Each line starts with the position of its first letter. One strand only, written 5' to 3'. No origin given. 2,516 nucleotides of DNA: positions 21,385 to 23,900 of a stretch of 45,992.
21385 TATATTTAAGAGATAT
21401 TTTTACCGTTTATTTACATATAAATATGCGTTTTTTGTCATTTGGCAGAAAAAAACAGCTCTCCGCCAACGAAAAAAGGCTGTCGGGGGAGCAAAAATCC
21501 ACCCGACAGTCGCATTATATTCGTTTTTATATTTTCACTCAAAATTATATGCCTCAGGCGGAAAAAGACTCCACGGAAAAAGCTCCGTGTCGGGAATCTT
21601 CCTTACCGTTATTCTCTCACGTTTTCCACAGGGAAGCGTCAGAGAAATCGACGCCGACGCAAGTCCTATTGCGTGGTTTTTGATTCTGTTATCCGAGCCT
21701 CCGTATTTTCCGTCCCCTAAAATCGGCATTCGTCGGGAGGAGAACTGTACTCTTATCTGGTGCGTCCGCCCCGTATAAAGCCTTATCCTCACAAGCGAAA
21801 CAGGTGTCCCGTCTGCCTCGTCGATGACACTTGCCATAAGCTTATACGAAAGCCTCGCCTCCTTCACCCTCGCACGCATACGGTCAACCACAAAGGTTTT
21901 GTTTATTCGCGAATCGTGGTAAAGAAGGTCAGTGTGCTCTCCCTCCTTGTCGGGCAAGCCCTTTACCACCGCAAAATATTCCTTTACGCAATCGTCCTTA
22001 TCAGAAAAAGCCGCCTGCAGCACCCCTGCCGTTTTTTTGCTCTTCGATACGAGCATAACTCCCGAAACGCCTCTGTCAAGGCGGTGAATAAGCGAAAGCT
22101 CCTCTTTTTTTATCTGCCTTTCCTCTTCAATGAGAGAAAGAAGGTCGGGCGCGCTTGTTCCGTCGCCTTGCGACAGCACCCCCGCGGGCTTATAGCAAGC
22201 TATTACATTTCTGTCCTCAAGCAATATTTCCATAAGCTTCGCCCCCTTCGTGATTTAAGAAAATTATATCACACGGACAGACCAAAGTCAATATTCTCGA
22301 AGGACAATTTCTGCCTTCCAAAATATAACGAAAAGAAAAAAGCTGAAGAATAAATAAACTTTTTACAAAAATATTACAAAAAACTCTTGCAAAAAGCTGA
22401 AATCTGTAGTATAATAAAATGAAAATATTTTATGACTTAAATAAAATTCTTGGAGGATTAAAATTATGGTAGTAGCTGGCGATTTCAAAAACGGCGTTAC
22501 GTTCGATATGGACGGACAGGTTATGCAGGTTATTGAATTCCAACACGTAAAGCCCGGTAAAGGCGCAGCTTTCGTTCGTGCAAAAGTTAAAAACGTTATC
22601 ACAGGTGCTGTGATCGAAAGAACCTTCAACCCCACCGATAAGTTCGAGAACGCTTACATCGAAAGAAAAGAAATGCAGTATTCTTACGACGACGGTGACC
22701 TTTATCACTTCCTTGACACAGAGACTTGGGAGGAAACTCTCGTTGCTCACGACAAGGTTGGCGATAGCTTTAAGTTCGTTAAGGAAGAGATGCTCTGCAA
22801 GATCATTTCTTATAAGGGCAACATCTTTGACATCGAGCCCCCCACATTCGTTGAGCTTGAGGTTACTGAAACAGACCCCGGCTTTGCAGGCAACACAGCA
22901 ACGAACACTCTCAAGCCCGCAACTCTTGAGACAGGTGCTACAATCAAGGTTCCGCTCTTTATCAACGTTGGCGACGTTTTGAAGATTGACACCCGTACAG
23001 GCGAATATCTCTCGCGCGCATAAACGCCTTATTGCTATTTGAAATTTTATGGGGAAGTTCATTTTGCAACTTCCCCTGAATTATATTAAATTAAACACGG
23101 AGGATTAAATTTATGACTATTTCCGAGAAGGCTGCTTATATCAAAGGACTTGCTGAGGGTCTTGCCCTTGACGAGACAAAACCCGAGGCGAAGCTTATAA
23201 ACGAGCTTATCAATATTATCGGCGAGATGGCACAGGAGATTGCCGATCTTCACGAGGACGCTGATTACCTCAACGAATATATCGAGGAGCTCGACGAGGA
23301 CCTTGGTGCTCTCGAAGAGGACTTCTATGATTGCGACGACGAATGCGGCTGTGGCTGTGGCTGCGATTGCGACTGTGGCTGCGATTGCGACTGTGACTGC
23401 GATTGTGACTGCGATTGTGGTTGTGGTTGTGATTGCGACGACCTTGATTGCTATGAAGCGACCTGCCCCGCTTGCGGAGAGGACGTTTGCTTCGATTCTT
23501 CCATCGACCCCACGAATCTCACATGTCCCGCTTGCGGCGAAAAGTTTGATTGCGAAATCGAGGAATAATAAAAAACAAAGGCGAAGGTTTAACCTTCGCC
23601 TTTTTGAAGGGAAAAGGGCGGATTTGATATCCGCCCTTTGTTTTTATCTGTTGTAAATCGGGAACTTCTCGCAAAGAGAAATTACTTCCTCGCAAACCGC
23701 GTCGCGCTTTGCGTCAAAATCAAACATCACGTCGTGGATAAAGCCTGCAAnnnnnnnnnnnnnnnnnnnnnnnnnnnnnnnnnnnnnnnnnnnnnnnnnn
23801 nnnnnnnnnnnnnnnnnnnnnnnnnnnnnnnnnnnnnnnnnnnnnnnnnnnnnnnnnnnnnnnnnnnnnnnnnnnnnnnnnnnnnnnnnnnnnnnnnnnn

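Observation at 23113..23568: efp-adjacent 151-aa protein with 16 uninterrupted Cys-Gly/Cys-Asp dipeptides built from nested tandem DNA duplications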

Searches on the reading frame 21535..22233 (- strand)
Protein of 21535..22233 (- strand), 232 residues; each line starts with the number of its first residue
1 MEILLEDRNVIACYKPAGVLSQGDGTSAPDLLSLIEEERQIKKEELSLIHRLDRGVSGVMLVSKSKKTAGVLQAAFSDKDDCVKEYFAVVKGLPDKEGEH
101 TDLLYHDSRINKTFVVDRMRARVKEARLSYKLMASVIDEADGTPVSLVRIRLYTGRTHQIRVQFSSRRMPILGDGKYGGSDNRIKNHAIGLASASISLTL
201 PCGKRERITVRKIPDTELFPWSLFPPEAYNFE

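Call 50: search_protein_families(library=pfam, proteins=[window:21535-22233:-], max_evalue=0.00001)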
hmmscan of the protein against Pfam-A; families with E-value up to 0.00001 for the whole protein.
window:21535-22233:- (232 aa): 1 family
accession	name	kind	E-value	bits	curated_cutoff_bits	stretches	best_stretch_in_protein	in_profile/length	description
PF00849.27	PseudoU_synth_2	-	1e-28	100.9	26.8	1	9-166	1-152/152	RNA pseudouridylate synthase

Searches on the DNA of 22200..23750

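Call 35: search_rna_families(source=window, start=22200, end=23750, threshold=evalue, max_evalue=1)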
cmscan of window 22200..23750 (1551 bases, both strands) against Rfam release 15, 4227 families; matches with E-value up to 1: 6.
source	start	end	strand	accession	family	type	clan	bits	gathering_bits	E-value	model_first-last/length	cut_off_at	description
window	23534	23606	+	RF02057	STnc40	Gene; sRNA;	-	27.8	45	0.027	1-70/70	no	Salmonella enterica sRNA STnc40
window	23043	23115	+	RF02934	caiA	Gene; sRNA;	-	27.1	55.5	0.061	1-78/78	no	caiA RNA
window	23495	23606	+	RF01398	isrP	Gene; sRNA;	-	19.3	45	0.72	1-148/148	no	isrP Hfq binding RNA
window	23580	23643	+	RF02901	AaHKsRNA41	Gene; sRNA;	-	17.7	97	0.28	1-187/187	no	Aggregatibacter sRNA 41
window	22628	22672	+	RF01933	bxd_5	Gene; lncRNA;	-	15.5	50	0.88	1-57/57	no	Bithoraxoid conserved region 5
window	23574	23645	-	RF02942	Clostridiales-3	Gene; sRNA;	-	13.6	103.4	0.69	87-169/264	no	Clostridiales-3 RNA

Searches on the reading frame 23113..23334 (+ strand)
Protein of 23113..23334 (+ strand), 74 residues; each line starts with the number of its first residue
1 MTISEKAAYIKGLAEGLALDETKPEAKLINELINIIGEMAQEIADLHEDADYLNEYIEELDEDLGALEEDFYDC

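Call 25: search_protein_representatives(protein=window:23113-23334:+)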
Query: 74 residues. Proteins with E-value up to 0.001 (for the whole library): 1797; up to 1e-10: 206; up to 1e-30: 0. The best 150 are listed.
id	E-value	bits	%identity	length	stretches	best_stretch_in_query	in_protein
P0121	8.5e-21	89.4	59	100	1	1-74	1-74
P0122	5.0e-20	86.9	62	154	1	1-74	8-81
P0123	3.2e-18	81.2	54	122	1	1-72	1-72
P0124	4.0e-18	80.9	59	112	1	1-73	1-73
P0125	5.0e-18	80.6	56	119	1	1-72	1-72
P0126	8.1e-18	79.9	59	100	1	1-73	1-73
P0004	1.3e-17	79.3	62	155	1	1-73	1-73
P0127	3.0e-17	78.2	56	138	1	1-72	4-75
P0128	3.2e-17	78.1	56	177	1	1-73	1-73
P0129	7.6e-17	76.9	53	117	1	1-73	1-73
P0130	1.1e-16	76.4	54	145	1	1-72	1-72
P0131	2.1e-16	75.5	54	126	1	1-72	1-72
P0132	2.3e-16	75.3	62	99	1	1-73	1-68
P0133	3.5e-16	74.8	53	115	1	1-73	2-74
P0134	4.8e-16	74.3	65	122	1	1-73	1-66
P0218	2.6e-12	62.5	50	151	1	2-73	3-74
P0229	4.6e-12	61.8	50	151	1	5-73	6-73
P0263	1.6e-11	60.0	44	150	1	3-72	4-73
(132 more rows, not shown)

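Call 28: find_encoding_contigs(protein=P0229, flank=3000, max_places=3)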
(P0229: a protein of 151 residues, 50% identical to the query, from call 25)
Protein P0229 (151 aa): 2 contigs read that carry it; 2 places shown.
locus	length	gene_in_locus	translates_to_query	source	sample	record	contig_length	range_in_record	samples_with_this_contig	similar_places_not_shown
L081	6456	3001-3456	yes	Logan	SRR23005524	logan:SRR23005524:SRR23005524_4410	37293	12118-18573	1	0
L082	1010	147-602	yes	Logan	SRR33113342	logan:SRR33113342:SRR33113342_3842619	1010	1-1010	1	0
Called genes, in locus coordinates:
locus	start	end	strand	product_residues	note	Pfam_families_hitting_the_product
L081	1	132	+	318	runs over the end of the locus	PF11104:PilM_2, PF06723:MreB_Mbl (faint), PF14450:FtsA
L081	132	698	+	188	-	PF05137:PilN (weak)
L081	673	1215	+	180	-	PF04350:PilO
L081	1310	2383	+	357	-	PF01321:Creatinase_N, PF00557:Peptidase_M24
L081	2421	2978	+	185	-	PF08207:EFP_N, PF01132:EFP, PF09285:Elong-fact-P_C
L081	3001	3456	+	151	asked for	-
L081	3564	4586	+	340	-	PF19568:Spore_III_AA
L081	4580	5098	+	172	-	PF09548:Spore_III_AB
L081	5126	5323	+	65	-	PF06686:SpoIIIAC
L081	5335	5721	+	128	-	PF06686:SpoIIIAC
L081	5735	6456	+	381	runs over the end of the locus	PF09546:Spore_III_AE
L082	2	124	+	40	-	?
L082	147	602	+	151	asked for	-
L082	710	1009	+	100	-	?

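Call 31: find_encoding_contigs(protein=P0263, flank=3000, max_places=2)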
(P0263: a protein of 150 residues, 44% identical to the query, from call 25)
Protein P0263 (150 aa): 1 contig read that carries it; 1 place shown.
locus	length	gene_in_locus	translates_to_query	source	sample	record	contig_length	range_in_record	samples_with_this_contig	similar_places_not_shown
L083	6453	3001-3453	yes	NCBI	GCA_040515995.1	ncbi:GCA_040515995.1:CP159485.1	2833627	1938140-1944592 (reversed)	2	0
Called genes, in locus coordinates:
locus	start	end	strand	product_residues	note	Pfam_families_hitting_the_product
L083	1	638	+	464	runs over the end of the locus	PF01554:MatE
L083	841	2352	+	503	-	PF01220:DHquinase_II, PF01321:Creatinase_N, PF00557:Peptidase_M24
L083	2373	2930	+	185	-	PF08207:EFP_N, PF01132:EFP, PF09285:Elong-fact-P_C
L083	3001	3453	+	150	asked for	PF13717:Zn_ribbon_4 (weak)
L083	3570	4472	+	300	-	PF01963:TraB_PrgY_gumN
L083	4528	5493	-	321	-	PF02655:ATP-grasp_3 (weak), PF02786:CPSase_L_D2, PF15632:ATPgrasp_Ter, PF02142:MGS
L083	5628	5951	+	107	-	PF01022:HTH_5, PF12840:HTH_20 (faint)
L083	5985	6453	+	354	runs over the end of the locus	PF13593:SBF_like, PF01758:SBF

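Call 32: find_encoding_contigs(protein=P0218, flank=3000, max_places=2)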
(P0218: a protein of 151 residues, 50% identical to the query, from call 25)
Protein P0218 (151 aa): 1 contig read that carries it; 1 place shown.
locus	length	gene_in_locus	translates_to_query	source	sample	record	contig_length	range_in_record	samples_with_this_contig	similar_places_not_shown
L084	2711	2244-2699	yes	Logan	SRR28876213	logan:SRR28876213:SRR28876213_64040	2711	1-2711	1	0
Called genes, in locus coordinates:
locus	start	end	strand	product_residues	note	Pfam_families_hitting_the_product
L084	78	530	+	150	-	PF01220:DHquinase_II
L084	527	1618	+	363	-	PF01321:Creatinase_N, PF00557:Peptidase_M24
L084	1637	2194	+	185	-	PF08207:EFP_N, PF01132:EFP, PF09285:Elong-fact-P_C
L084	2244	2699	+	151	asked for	-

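Call 39: find_homologous_proteins(query=P0218, max_evalue=0.001)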
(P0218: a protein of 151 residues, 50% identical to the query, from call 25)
Query P0218 (151 aa): 30 proteins with E <= 0.001 among 79 candidates.
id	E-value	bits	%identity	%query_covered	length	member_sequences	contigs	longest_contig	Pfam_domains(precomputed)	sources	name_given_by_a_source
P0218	7.1e-88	310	100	100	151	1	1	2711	-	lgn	-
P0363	1.0e-31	128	50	83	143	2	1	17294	-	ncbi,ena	-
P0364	1.8e-31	127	45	83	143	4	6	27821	-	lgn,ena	-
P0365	1.5e-29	121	46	84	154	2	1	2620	-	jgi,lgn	-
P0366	4.4e-29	119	44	84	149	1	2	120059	-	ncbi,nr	ncbi:MAG: AraC family transcriptional regulator [Bacillota bacterium]|nr:AraC family transcriptional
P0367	3.7e-28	116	44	83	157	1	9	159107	-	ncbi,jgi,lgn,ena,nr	ncbi:MAG: AraC family transcriptional regulator [Clostridium sp.]|nr:AraC family transcriptional reg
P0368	8.0e-27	112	46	79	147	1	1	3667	-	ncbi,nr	ncbi:MAG: hypothetical protein DDT19_02264 [Syntrophomonadaceae bacterium]|nr:hypothetical protein [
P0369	2.4e-24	104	46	84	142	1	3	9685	-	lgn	-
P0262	8.5e-24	102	49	83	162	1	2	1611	-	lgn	-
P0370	4.8e-22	97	44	79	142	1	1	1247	PF07754.18,PF15777.11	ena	-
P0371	7.3e-22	96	45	84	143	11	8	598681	-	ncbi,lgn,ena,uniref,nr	ncbi:CD1247 N-terminal domain-containing protein [Romboutsia sp. 1001216sp1]|uniref:CD1247 N-termina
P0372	1.5e-20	92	43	79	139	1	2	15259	PF07754.18,PF15777.11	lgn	-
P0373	2.5e-20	91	43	79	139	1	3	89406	PF07754.18,PF15777.11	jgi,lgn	-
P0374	5.5e-20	90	43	79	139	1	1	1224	PF07754.18,PF15777.11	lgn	-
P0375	2.8e-19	88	43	79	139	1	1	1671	PF24441.2,PF07754.18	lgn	-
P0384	1.9e-14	72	34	81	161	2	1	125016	-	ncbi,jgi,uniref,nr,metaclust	ncbi:CD1247 N-terminal domain-containing protein [Thermovenabulum gondwanense]|uniref:TFIIB-type dom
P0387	5.5e-13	67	37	79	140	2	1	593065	-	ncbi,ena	-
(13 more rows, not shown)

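Call 56: find_encoding_contigs(protein=P0371, flank=3000, max_places=1)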
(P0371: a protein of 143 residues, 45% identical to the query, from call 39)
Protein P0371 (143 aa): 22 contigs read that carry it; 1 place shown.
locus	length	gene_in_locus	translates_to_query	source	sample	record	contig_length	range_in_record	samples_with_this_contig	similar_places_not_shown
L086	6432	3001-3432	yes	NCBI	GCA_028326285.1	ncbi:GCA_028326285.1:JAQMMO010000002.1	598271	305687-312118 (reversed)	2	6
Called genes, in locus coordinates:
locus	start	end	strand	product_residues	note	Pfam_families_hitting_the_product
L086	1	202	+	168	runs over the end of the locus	-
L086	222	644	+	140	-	-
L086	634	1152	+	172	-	-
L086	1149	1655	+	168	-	PF01202:SKI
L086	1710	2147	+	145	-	PF01220:DHquinase_II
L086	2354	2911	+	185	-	PF08207:EFP_N, PF01132:EFP, PF09285:Elong-fact-P_C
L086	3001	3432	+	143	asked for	-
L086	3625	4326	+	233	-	PF22935:RM44_endonuclase (weak), PF14622:Ribonucleas_3_3, PF00636:Ribonuclease_3, PF00035:dsrm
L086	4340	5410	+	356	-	PF04055:Radical_SAM, PF16199:Radical_SAM_C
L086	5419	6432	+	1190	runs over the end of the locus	PF02463:SMC_N, PF13304:AAA_21 (weak), PF13476:AAA_23, PF13555:AAA_29 (faint), PF06470:SMC_hinge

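Call 57: find_encoding_contigs(protein=P0384, flank=3000, max_places=1)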
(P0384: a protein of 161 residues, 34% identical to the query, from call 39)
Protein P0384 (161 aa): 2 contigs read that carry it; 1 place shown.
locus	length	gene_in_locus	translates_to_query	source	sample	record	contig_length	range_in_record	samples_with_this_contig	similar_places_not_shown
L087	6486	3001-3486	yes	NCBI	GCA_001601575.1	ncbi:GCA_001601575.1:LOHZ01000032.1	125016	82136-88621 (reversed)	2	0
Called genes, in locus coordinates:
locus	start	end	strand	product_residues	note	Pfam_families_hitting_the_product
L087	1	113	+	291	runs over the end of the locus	PF11104:PilM_2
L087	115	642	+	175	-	-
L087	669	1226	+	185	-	PF04350:PilO, PF10741:T2SSM_b (weak)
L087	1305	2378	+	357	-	PF01321:Creatinase_N, PF00557:Peptidase_M24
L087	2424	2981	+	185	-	PF08207:EFP_N, PF01132:EFP, PF09285:Elong-fact-P_C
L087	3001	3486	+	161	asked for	-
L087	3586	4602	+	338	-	PF19568:Spore_III_AA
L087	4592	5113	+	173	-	PF09548:Spore_III_AB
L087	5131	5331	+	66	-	PF06686:SpoIIIAC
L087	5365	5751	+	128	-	PF06686:SpoIIIAC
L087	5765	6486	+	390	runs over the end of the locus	PF09546:Spore_III_AE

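Call 58: find_encoding_contigs(protein=P0387, flank=3000, max_places=1)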
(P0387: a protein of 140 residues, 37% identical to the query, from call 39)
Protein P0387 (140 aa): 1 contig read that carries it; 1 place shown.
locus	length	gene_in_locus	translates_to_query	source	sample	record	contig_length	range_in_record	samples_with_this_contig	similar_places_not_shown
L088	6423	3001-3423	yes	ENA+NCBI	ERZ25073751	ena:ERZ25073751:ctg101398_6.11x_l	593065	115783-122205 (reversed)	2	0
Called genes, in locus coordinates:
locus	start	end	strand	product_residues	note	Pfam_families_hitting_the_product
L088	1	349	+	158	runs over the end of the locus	PF09419:PGP_phosphatase, PF13419:HAD_2 (faint), PF00702:Hydrolase (faint)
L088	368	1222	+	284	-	PF01261:AP_endonuc_2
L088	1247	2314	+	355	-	PF01321:Creatinase_N, PF00557:Peptidase_M24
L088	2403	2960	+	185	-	PF08207:EFP_N, PF01132:EFP, PF09285:Elong-fact-P_C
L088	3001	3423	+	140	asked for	-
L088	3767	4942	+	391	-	PF00438:S-AdoMet_synt_N, PF02772:S-AdoMet_synt_M, PF02773:S-AdoMet_synt_C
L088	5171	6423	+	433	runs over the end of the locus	PF01964:ThiC_Rad_SAM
